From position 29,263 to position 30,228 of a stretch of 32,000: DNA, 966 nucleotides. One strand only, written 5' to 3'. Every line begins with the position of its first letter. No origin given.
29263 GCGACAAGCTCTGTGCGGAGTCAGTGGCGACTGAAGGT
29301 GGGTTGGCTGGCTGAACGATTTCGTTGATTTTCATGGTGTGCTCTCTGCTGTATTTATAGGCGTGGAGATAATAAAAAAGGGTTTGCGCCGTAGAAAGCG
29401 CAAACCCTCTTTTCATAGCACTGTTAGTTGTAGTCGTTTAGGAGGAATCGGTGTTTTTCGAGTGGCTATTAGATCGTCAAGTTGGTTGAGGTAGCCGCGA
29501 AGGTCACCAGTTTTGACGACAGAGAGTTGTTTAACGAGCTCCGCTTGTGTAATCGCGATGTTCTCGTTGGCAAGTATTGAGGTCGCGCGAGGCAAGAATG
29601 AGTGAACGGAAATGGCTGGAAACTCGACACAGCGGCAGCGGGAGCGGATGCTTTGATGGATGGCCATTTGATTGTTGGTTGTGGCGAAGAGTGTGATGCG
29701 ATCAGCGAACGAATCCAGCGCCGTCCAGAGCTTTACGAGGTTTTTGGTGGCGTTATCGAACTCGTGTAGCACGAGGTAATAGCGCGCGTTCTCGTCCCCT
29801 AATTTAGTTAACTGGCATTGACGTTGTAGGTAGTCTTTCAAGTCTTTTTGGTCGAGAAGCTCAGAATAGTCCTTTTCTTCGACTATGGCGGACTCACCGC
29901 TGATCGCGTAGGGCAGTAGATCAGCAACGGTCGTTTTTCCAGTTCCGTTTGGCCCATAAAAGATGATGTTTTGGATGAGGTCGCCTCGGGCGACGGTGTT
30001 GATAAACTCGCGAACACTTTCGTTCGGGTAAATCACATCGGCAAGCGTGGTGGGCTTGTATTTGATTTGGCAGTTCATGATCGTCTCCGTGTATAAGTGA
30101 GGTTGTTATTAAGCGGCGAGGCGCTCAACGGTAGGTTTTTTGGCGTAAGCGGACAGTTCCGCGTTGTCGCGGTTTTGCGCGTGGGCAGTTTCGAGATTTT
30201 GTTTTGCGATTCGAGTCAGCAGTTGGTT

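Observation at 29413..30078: Orphan gp44/RFC-like AAA+ ATPase with His replacing the Walker B Asp and no collar domain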

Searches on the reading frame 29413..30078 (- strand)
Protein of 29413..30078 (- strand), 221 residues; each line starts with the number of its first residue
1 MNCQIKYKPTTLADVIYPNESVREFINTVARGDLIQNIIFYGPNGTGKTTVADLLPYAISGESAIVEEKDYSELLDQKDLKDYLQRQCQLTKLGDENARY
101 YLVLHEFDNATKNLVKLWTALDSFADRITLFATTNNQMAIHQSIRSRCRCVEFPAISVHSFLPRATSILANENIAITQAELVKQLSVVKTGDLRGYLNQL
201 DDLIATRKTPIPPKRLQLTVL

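Call 4: search_protein_families(library=pfam, proteins=[window:29413-30078:-], max_evalue=1)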
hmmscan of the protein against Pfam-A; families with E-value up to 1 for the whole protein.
window:29413-30078:- (221 aa): 24 families
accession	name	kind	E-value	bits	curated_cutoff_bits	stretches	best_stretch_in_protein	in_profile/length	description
PF00004.35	AAA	-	2.9e-07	31.4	21.2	1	38-149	1-124/131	ATPase family associated with various cellular activities (AAA)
PF13476.12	AAA_23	-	1.8e-05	25.9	27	1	39-81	23-56/201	AAA domain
PF13177.12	DNA_pol3_delta2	-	2.9e-05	24.5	27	2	20-67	4-51/161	DNA polymerase III, delta subunit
PF13191.12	AAA_16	-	0.00035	21.5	32.6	1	22-77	12-75/167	AAA ATPase domain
PF07728.20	AAA_5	-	0.0031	18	22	1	37-63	1-27/139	AAA domain (dynein-related subfamily)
PF05496.18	RuvB_N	-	0.0078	16.4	27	1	29-58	27-56/159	Holliday junction DNA helicase RuvB P-loop domain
PF13166.12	AAA_13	-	0.011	14.9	36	1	37-56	19-37/713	AAA domain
PF13401.12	AAA_22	-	0.013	16.2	27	1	37-91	7-58/130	AAA domain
PF02463.25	SMC_N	-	0.015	15.2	40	1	39-81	28-71/220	RecF/RecN/SMC N terminal domain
PF00910.28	RNA_helicase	-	0.024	15.6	21.5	1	38-74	1-38/105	RNA helicase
PF01078.27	Mg_chelatase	-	0.025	14.4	20.3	1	22-59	11-46/207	Magnesium chelatase, subunit ChlI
PF20720.3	nSTAND3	-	0.028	14.5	27.2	1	37-84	19-61/155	Novel STAND NTPase 3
PF00005.33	ABC_tran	-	0.036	15.1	25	1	37-73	13-51/137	ABC transporter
PF13521.12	AAA_28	-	0.041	14.5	27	1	38-56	2-20/164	AAA domain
PF13479.12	AAA_24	-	0.048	13.9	27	1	37-56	4-23/195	AAA domain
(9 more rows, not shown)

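Call 5: search_protein_families(library=phrogs, proteins=[window:29413-30078:-], max_evalue=0.1)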
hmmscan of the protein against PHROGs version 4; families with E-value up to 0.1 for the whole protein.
window:29413-30078:- (221 aa): 19 families
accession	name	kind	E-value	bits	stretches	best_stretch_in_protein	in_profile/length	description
phrog_168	-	DNA, RNA and nucleotide metabolism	3.9e-29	103.3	1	6-203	14-210/314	clamp loader of DNA polymerase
phrog_5846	-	DNA, RNA and nucleotide metabolism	6.9e-16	59.5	1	5-204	8-203/380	clamp loader of DNA polymerase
phrog_11838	-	DNA, RNA and nucleotide metabolism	1e-10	42.4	1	5-202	9-204/420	clamp loader of DNA polymerase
phrog_14685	-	unknown function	3.7e-05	24.6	1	36-72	3-38/88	-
phrog_3757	-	unknown function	6.4e-05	23.5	1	35-56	126-147/367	-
phrog_9172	-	unknown function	0.00014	21.8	1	20-57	91-129/509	-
phrog_19600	-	other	0.00033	20.6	1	36-61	82-107/447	ATPase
phrog_4871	-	other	0.003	17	0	13-62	192-240/764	ATP-dependent protease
phrog_21388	-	DNA, RNA and nucleotide metabolism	0.011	16.8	1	43-120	42-113/126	exonuclease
phrog_34229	-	unknown function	0.022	15.4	0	79-132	128-181/260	-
phrog_3462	-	moron, auxiliary metabolic gene and host takeover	0.032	14.4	1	24-98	155-236/346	nicotinamide-nucleotide adenylyltransferase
phrog_50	-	DNA, RNA and nucleotide metabolism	0.036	14.1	1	22-52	356-386/570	DnaC-like helicase loader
phrog_170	-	other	0.041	14.3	1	19-52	77-107/323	PhoH-like phosphate starvation-inducible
phrog_124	-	DNA, RNA and nucleotide metabolism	0.047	14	1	35-55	43-63/382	Sak4-like ssDNA annealing protein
phrog_2107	-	other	0.06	14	1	37-59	5-27/201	thymidylate kinase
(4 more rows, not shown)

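Call 6: search_protein_families(library=ncbifam, proteins=[window:29413-30078:-], max_evalue=0.1)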
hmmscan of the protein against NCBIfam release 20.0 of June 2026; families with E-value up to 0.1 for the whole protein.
window:29413-30078:- (221 aa): 74 families (the best 25 are shown)
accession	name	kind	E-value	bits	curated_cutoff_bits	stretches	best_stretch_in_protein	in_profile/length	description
NF001679.0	PRK00440.1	equivalog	3.2e-17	62.6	303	1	6-205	11-210/322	replication factor C small subunit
TIGR02397.1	dnaX_nterm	equivalog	4.1e-16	59.2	250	2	5-60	6-61/355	DNA polymerase III subunit gamma/tau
NF011523.0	PRK14962.1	equivalog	3.4e-15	55.8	576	2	6-62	7-63/474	DNA polymerase III subunits gamma and tau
NF011512.0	PRK14950.1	equivalog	4.3e-13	49.3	593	2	6-60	9-63/585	DNA polymerase III subunits gamma and tau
NF009067.0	PRK12402.1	equivalog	6.8e-12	45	317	2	6-64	8-67/340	replication factor C small subunit 2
NF003229.0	PRK04195.1-5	equivalog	7e-12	44.8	280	1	4-207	8-215/413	replication factor C large subunit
NF003228.0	PRK04195.1-4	equivalog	8.4e-12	44.7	456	1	6-207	7-209/502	replication factor C large subunit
NF003232.0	PRK04195.2-2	equivalog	9.6e-11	41.2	701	1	1-200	1-199/480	replication factor C large subunit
NF011522.0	PRK14961.1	equivalog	1.1e-10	41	562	2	126-214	148-235/363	DNA polymerase III subunits gamma and tau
NF011514.0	PRK14953.1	equivalog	1.4e-10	40.8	536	2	6-59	9-62/488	DNA polymerase III subunits gamma and tau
NF003231.0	PRK04195.2-1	equivalog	7e-10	38.3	442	2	134-208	140-213/517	replication factor C large subunit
NF003233.0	PRK04195.2-3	equivalog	8.6e-10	38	471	1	5-206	5-207/504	replication factor C large subunit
NF009880.0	PRK13341.1-1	equivalog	1.4e-09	36.9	891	1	27-201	35-201/599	AAA family ATPase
NF004549.0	PRK05896.1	equivalog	1.8e-09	36.9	578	2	6-59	9-62/642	DNA polymerase III subunits gamma and tau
NF011526.0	PRK14965.1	equivalog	2.2e-09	36.7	670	2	6-65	9-68/578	DNA polymerase III subunits gamma and tau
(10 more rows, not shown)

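Call 7: search_protein_families(library=padloc, proteins=[window:29413-30078:-], max_evalue=0.1)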
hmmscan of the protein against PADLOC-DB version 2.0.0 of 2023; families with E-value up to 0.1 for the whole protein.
window:29413-30078:- (221 aa): 24 families
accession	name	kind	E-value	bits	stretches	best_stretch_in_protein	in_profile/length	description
PDLC03859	LmuB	-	5.8e-05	20.5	1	38-89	27-84/611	-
PDLC03865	LmuB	-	0.00011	18.5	1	38-62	34-58/1007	-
PDLC02747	PbeC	-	0.00033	17.6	1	38-62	29-53/632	PbeC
PDLC00268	PtuA1|PtuA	-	0.0005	17.6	1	36-141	26-130/411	AAA ATPase domain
PDLC00915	TRIP13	-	0.00072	17.1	0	38-59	66-87/302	TRIP13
PDLC02981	AriAB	-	0.00098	15.9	1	26-61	14-49/694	-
PDLC02980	AriA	-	0.0018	16.3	1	39-109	3-83/304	-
PDLC04135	mad3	-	0.0022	15.6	1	40-85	27-69/374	mads_3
PDLC02196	IetA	-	0.0024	15.4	1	34-55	121-142/374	-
PDLC04890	PDC-S06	-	0.0033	14.1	1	39-58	28-47/732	-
PDLC04889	PDC-S06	-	0.0035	13.9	1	39-71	25-57/693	-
PDLC04547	PDC-M26A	-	0.0039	13.8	1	14-66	314-363/724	-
PDLC03863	LmuB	-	0.0046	13.7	1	39-115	28-78/610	-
PDLC02913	ATPase_I-A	-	0.0048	14.1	1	38-89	77-129/508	-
PDLC02756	PbeC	-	0.008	13.2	1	38-78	34-77/643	PbeC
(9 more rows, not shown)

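Call 8: search_solved_structures(query=window:29413-30078:-, max_evalue=1, show_alignments=3)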
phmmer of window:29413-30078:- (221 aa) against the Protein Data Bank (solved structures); distinct sequences matched with E-value up to 1: 133 (the best 60 are shown).
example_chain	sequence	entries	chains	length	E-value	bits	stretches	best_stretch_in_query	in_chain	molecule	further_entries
7sgz_E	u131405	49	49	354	9.1e-10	41.8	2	89-205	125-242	Replication factor C subunit 5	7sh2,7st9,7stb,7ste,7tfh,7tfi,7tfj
8unf_E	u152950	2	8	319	1.1e-09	41.5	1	5-202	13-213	Sliding-clamp-loader large subunit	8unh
3u5z_B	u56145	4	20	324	1.1e-09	41.4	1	5-202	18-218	DNA polymerase accessory protein 44 | Sliding-clamp-loader large subunit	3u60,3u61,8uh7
1iqp_A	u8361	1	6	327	2.4e-09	40.4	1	6-205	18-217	RFCS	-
1sxj_E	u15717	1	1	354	3.3e-09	39.9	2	89-205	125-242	Activator 1 40 kDa subunit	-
9uiq_B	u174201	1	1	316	3.9e-09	39.7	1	6-202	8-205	Replication factor C subunit 2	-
6vvo_B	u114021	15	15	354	5.4e-09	39.2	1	6-202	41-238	Replication factor C subunit 2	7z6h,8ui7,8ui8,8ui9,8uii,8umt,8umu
8tw7_3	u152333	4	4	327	7.9e-09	38.7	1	6-210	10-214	Replication factor C subunit 3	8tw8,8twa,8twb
8fs3_C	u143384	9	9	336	8.5e-09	38.6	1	6-210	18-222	Replication factor C subunit 3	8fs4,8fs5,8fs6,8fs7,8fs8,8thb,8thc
8dr0_C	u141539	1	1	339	8.7e-09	38.6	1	6-210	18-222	Replication factor C subunit 3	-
7ste_C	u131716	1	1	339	8.7e-09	38.6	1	6-210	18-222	Replication factor C subunit 3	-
7sgz_C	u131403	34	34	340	8.8e-09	38.5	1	6-210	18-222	Replication factor C subunit 3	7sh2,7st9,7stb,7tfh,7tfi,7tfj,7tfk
2chg_A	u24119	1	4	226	1.1e-08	38.3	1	6-205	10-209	REPLICATION FACTOR C SMALL SUBUNIT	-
8uk9_B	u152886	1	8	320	1.1e-08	38.2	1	5-202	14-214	Sliding-clamp-loader large subunit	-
2chq_A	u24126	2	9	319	1.7e-08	37.7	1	6-205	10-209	REPLICATION FACTOR C SMALL SUBUNIT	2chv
3pvs_A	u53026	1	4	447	0.026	17.4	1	35-164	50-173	Replication-associated recombination protein A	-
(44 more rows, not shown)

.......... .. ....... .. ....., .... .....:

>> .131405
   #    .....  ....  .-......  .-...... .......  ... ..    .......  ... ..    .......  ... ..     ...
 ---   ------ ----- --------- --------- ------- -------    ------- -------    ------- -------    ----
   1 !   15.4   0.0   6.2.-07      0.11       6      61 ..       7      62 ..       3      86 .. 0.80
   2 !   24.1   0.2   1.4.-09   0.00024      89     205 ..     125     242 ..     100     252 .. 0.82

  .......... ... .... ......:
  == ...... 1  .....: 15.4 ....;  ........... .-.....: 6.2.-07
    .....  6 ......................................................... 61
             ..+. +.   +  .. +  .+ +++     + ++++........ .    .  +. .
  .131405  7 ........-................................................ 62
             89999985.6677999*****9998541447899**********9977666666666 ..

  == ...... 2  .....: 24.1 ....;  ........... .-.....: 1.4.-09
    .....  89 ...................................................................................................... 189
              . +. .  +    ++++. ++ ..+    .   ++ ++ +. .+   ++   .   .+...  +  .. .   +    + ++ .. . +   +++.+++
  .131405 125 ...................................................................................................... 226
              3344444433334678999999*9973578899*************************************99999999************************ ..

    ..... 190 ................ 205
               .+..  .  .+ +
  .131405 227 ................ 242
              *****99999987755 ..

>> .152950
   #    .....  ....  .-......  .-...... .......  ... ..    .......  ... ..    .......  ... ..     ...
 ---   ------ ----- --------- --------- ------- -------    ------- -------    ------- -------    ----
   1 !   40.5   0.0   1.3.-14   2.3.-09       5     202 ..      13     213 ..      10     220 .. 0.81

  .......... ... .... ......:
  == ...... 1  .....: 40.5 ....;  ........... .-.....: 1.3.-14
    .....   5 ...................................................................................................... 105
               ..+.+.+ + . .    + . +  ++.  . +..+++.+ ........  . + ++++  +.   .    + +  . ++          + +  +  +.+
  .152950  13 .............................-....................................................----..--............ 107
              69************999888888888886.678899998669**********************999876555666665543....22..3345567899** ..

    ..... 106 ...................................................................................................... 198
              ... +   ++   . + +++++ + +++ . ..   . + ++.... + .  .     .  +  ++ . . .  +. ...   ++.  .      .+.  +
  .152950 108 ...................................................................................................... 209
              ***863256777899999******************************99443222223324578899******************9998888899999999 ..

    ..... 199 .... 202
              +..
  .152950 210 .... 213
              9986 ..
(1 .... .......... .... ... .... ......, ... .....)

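Call 9: find_homologous_proteins(query=window:29413-30078:-, max_evalue=0.001)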
Query window:29413-30078:- (221 aa): 156 proteins with E <= 0.001 among 442 candidates; the best 120 are listed.
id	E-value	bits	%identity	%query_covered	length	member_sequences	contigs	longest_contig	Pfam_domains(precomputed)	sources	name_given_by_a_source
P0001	1.2e-138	477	98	100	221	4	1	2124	PF13476.13,PF00004.36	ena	-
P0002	1.4e-134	464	96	100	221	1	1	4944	PF13476.13,PF00004.36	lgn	-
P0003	1.8e-131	454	94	100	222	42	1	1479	PF00004.36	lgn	-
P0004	8.1e-93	328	67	100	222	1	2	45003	PF13177.13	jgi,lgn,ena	-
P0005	1.4e-92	327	68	100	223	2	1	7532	PF13177.13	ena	-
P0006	1.2e-91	324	68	100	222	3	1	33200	PF13177.13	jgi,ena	-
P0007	2.2e-91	323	69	100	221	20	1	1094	PF00004.36,PF13177.13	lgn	-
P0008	3.5e-87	309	66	97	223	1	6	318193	PF00004.36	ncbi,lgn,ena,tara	tara:strand:+ start:147050 stop:147721 length:672 start_codon:yes stop_codon:yes gene_type:complete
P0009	1.5e-57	213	46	97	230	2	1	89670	PF00004.36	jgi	jgi:replication-associated recombination protein RarA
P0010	2.0e-56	209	49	96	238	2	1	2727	PF00004.36,PF05673.20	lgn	-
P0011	2.2e-54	202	47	92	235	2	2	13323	PF00004.36,PF13177.13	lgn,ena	-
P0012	5.0e-54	201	45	96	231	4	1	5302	PF00004.36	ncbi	-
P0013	7.1e-54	201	47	92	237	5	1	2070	PF00004.36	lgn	-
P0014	7.1e-54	201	49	92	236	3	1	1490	PF00004.36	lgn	-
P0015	9.9e-54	200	47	92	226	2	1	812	PF00004.36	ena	-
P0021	2.0e-52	196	47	92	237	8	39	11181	PF00004.36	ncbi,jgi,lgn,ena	jgi:replication-associated recombination protein RarA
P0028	1.5e-51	193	43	96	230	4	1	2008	PF00004.36,PF13177.13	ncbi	-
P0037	5.6e-50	188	43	95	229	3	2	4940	PF00004.36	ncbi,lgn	ncbi:MAG: hypothetical protein RLZZ472_322 [Pseudomonadota bacterium]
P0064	1.3e-47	180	43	96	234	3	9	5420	PF00004.36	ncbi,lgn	-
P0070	6.7e-47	178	42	96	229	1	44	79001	PF00004.36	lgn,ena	-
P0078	1.4e-46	177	44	96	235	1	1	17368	PF00004.36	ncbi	-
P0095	2.7e-44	169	41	96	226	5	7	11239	PF00004.36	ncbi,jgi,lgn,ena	jgi:DNA polymerase III delta prime subunit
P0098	5.4e-43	165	42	92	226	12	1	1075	PF00004.36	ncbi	-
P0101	1.1e-42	164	40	96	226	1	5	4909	PF00004.36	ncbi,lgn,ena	-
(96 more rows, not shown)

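Call 12: find_related_loci(query=A1, collection=genome_contigs, flank=10000)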
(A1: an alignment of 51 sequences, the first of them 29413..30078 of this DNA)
Query A1 (221 aa) in genome_contigs; peptide patterns used: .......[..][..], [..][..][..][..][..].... (x = any residue, [..] = any of these).
600 stretches matched a pattern (row limit reached: there are more); 6 encode a relative of the query (tblastn E <= 1e-3); 6 distinct loci.
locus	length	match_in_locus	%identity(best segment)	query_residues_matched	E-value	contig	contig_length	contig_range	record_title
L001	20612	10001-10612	39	1-204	8e-46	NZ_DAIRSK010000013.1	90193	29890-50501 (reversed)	MAG: Limnohabitans sp. isolate CTOTU2207 NODE_48_length_90193_cov_8.378608, whole genome shotgun sequence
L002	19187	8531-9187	24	5-205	7e-9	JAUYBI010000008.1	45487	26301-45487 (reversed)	MAG: Candidatus Omnitrophota bacterium isolate C19_metabat.bin.11_sub C19_k141_264, whole genome shotgun sequence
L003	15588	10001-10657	21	5-205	5e-8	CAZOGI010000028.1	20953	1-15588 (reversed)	MAG TPA_asm: uncultured Planctomycetales bacterium isolate binchicken_co115_127 genome assembly, contig: NODE_4083_lengt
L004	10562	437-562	40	38-85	1e-6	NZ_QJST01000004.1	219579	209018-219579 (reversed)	Idiomarina fontislapidosi strain CECT 5859 Ga0244602_104, whole genome shotgun sequence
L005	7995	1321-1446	35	38-85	5e-6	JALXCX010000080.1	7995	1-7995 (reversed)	MAG: Desulfobulbaceae bacterium isolate T2_metabat2_scaf2bin.208 T2_NODE_14070_length_7995_cov_6.357905, whole genome sh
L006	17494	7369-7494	35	38-85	6e-6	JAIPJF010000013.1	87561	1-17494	MAG: Candidatus Neomarinimicrobiota bacterium isolate Tobar13m-G53 Tobar13m-C360, whole genome shotgun sequence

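Call 13: find_encoding_contigs(protein=P0008, flank=10000, max_places=3)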
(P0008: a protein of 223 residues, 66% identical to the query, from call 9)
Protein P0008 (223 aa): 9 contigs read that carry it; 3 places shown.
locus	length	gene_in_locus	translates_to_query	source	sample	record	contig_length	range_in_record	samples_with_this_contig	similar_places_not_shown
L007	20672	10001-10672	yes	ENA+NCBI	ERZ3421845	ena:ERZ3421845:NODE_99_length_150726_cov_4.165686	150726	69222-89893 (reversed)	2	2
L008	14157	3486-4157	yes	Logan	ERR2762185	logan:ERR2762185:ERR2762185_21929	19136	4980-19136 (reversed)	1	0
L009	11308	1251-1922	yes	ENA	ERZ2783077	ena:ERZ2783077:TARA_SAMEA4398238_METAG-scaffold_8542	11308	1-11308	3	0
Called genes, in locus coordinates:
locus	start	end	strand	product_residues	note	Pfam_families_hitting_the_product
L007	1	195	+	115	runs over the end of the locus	-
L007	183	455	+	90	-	-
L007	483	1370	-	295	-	PF13641:Glyco_tranf_2_3, PF00535:Glycos_transf_2, PF10111:Glyco_tranf_2_2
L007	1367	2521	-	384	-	PF13439:Glyco_transf_4, PF13579:Glyco_trans_4_4, PF20706:GT4-conflict (faint), PF00534:Glycos_transf_1, PF13692:Glyco_trans_1_4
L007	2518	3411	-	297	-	PF20330:DUF6625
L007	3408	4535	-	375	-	PF13439:Glyco_transf_4, PF20706:GT4-conflict (weak), PF00534:Glycos_transf_1, PF13692:Glyco_trans_1_4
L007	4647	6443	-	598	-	PF00664:ABC_membrane, PF00005:ABC_tran, PF02463:SMC_N (weak)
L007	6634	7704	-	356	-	PF13609:Porin_4, PF00267:Porin_1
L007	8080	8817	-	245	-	-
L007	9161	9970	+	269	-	-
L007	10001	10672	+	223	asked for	PF00004:AAA (weak)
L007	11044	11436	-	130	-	-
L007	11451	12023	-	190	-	PF00589:Phage_integrase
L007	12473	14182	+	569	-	-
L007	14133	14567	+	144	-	PF20346:DUF6641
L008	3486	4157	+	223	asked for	PF00004:AAA (weak)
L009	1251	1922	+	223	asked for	PF00004:AAA (weak)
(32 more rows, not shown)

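Call 14: find_encoding_contigs(protein=P0004, flank=10000, max_places=2)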
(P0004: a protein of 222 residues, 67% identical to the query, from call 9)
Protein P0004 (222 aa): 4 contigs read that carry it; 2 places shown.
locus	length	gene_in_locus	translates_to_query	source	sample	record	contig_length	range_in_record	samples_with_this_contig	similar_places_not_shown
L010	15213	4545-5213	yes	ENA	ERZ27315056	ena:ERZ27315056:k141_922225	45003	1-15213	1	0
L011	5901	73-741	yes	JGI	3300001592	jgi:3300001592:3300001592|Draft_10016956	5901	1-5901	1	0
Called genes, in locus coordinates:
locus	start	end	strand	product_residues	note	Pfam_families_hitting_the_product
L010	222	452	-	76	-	-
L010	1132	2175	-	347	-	PF13609:Porin_4, PF00267:Porin_1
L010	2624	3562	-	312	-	-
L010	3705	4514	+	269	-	-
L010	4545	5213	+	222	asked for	PF13177:DNA_pol3_delta2 (faint)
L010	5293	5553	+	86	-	-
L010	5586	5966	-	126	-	-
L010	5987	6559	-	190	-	PF00589:Phage_integrase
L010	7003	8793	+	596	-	-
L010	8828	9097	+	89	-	PF20346:DUF6641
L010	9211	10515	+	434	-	PF13102:Phage_int_SAM_5 (faint), PF13495:Phage_int_SAM_4 (weak), PF13711:DUF4160 (weak)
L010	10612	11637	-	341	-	PF13609:Porin_4, PF00267:Porin_1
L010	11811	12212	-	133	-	PF01850:PIN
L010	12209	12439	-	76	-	PF02604:PhdYeFM_antitox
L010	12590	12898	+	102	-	PF02604:PhdYeFM_antitox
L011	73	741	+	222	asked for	PF13177:DNA_pol3_delta2 (faint)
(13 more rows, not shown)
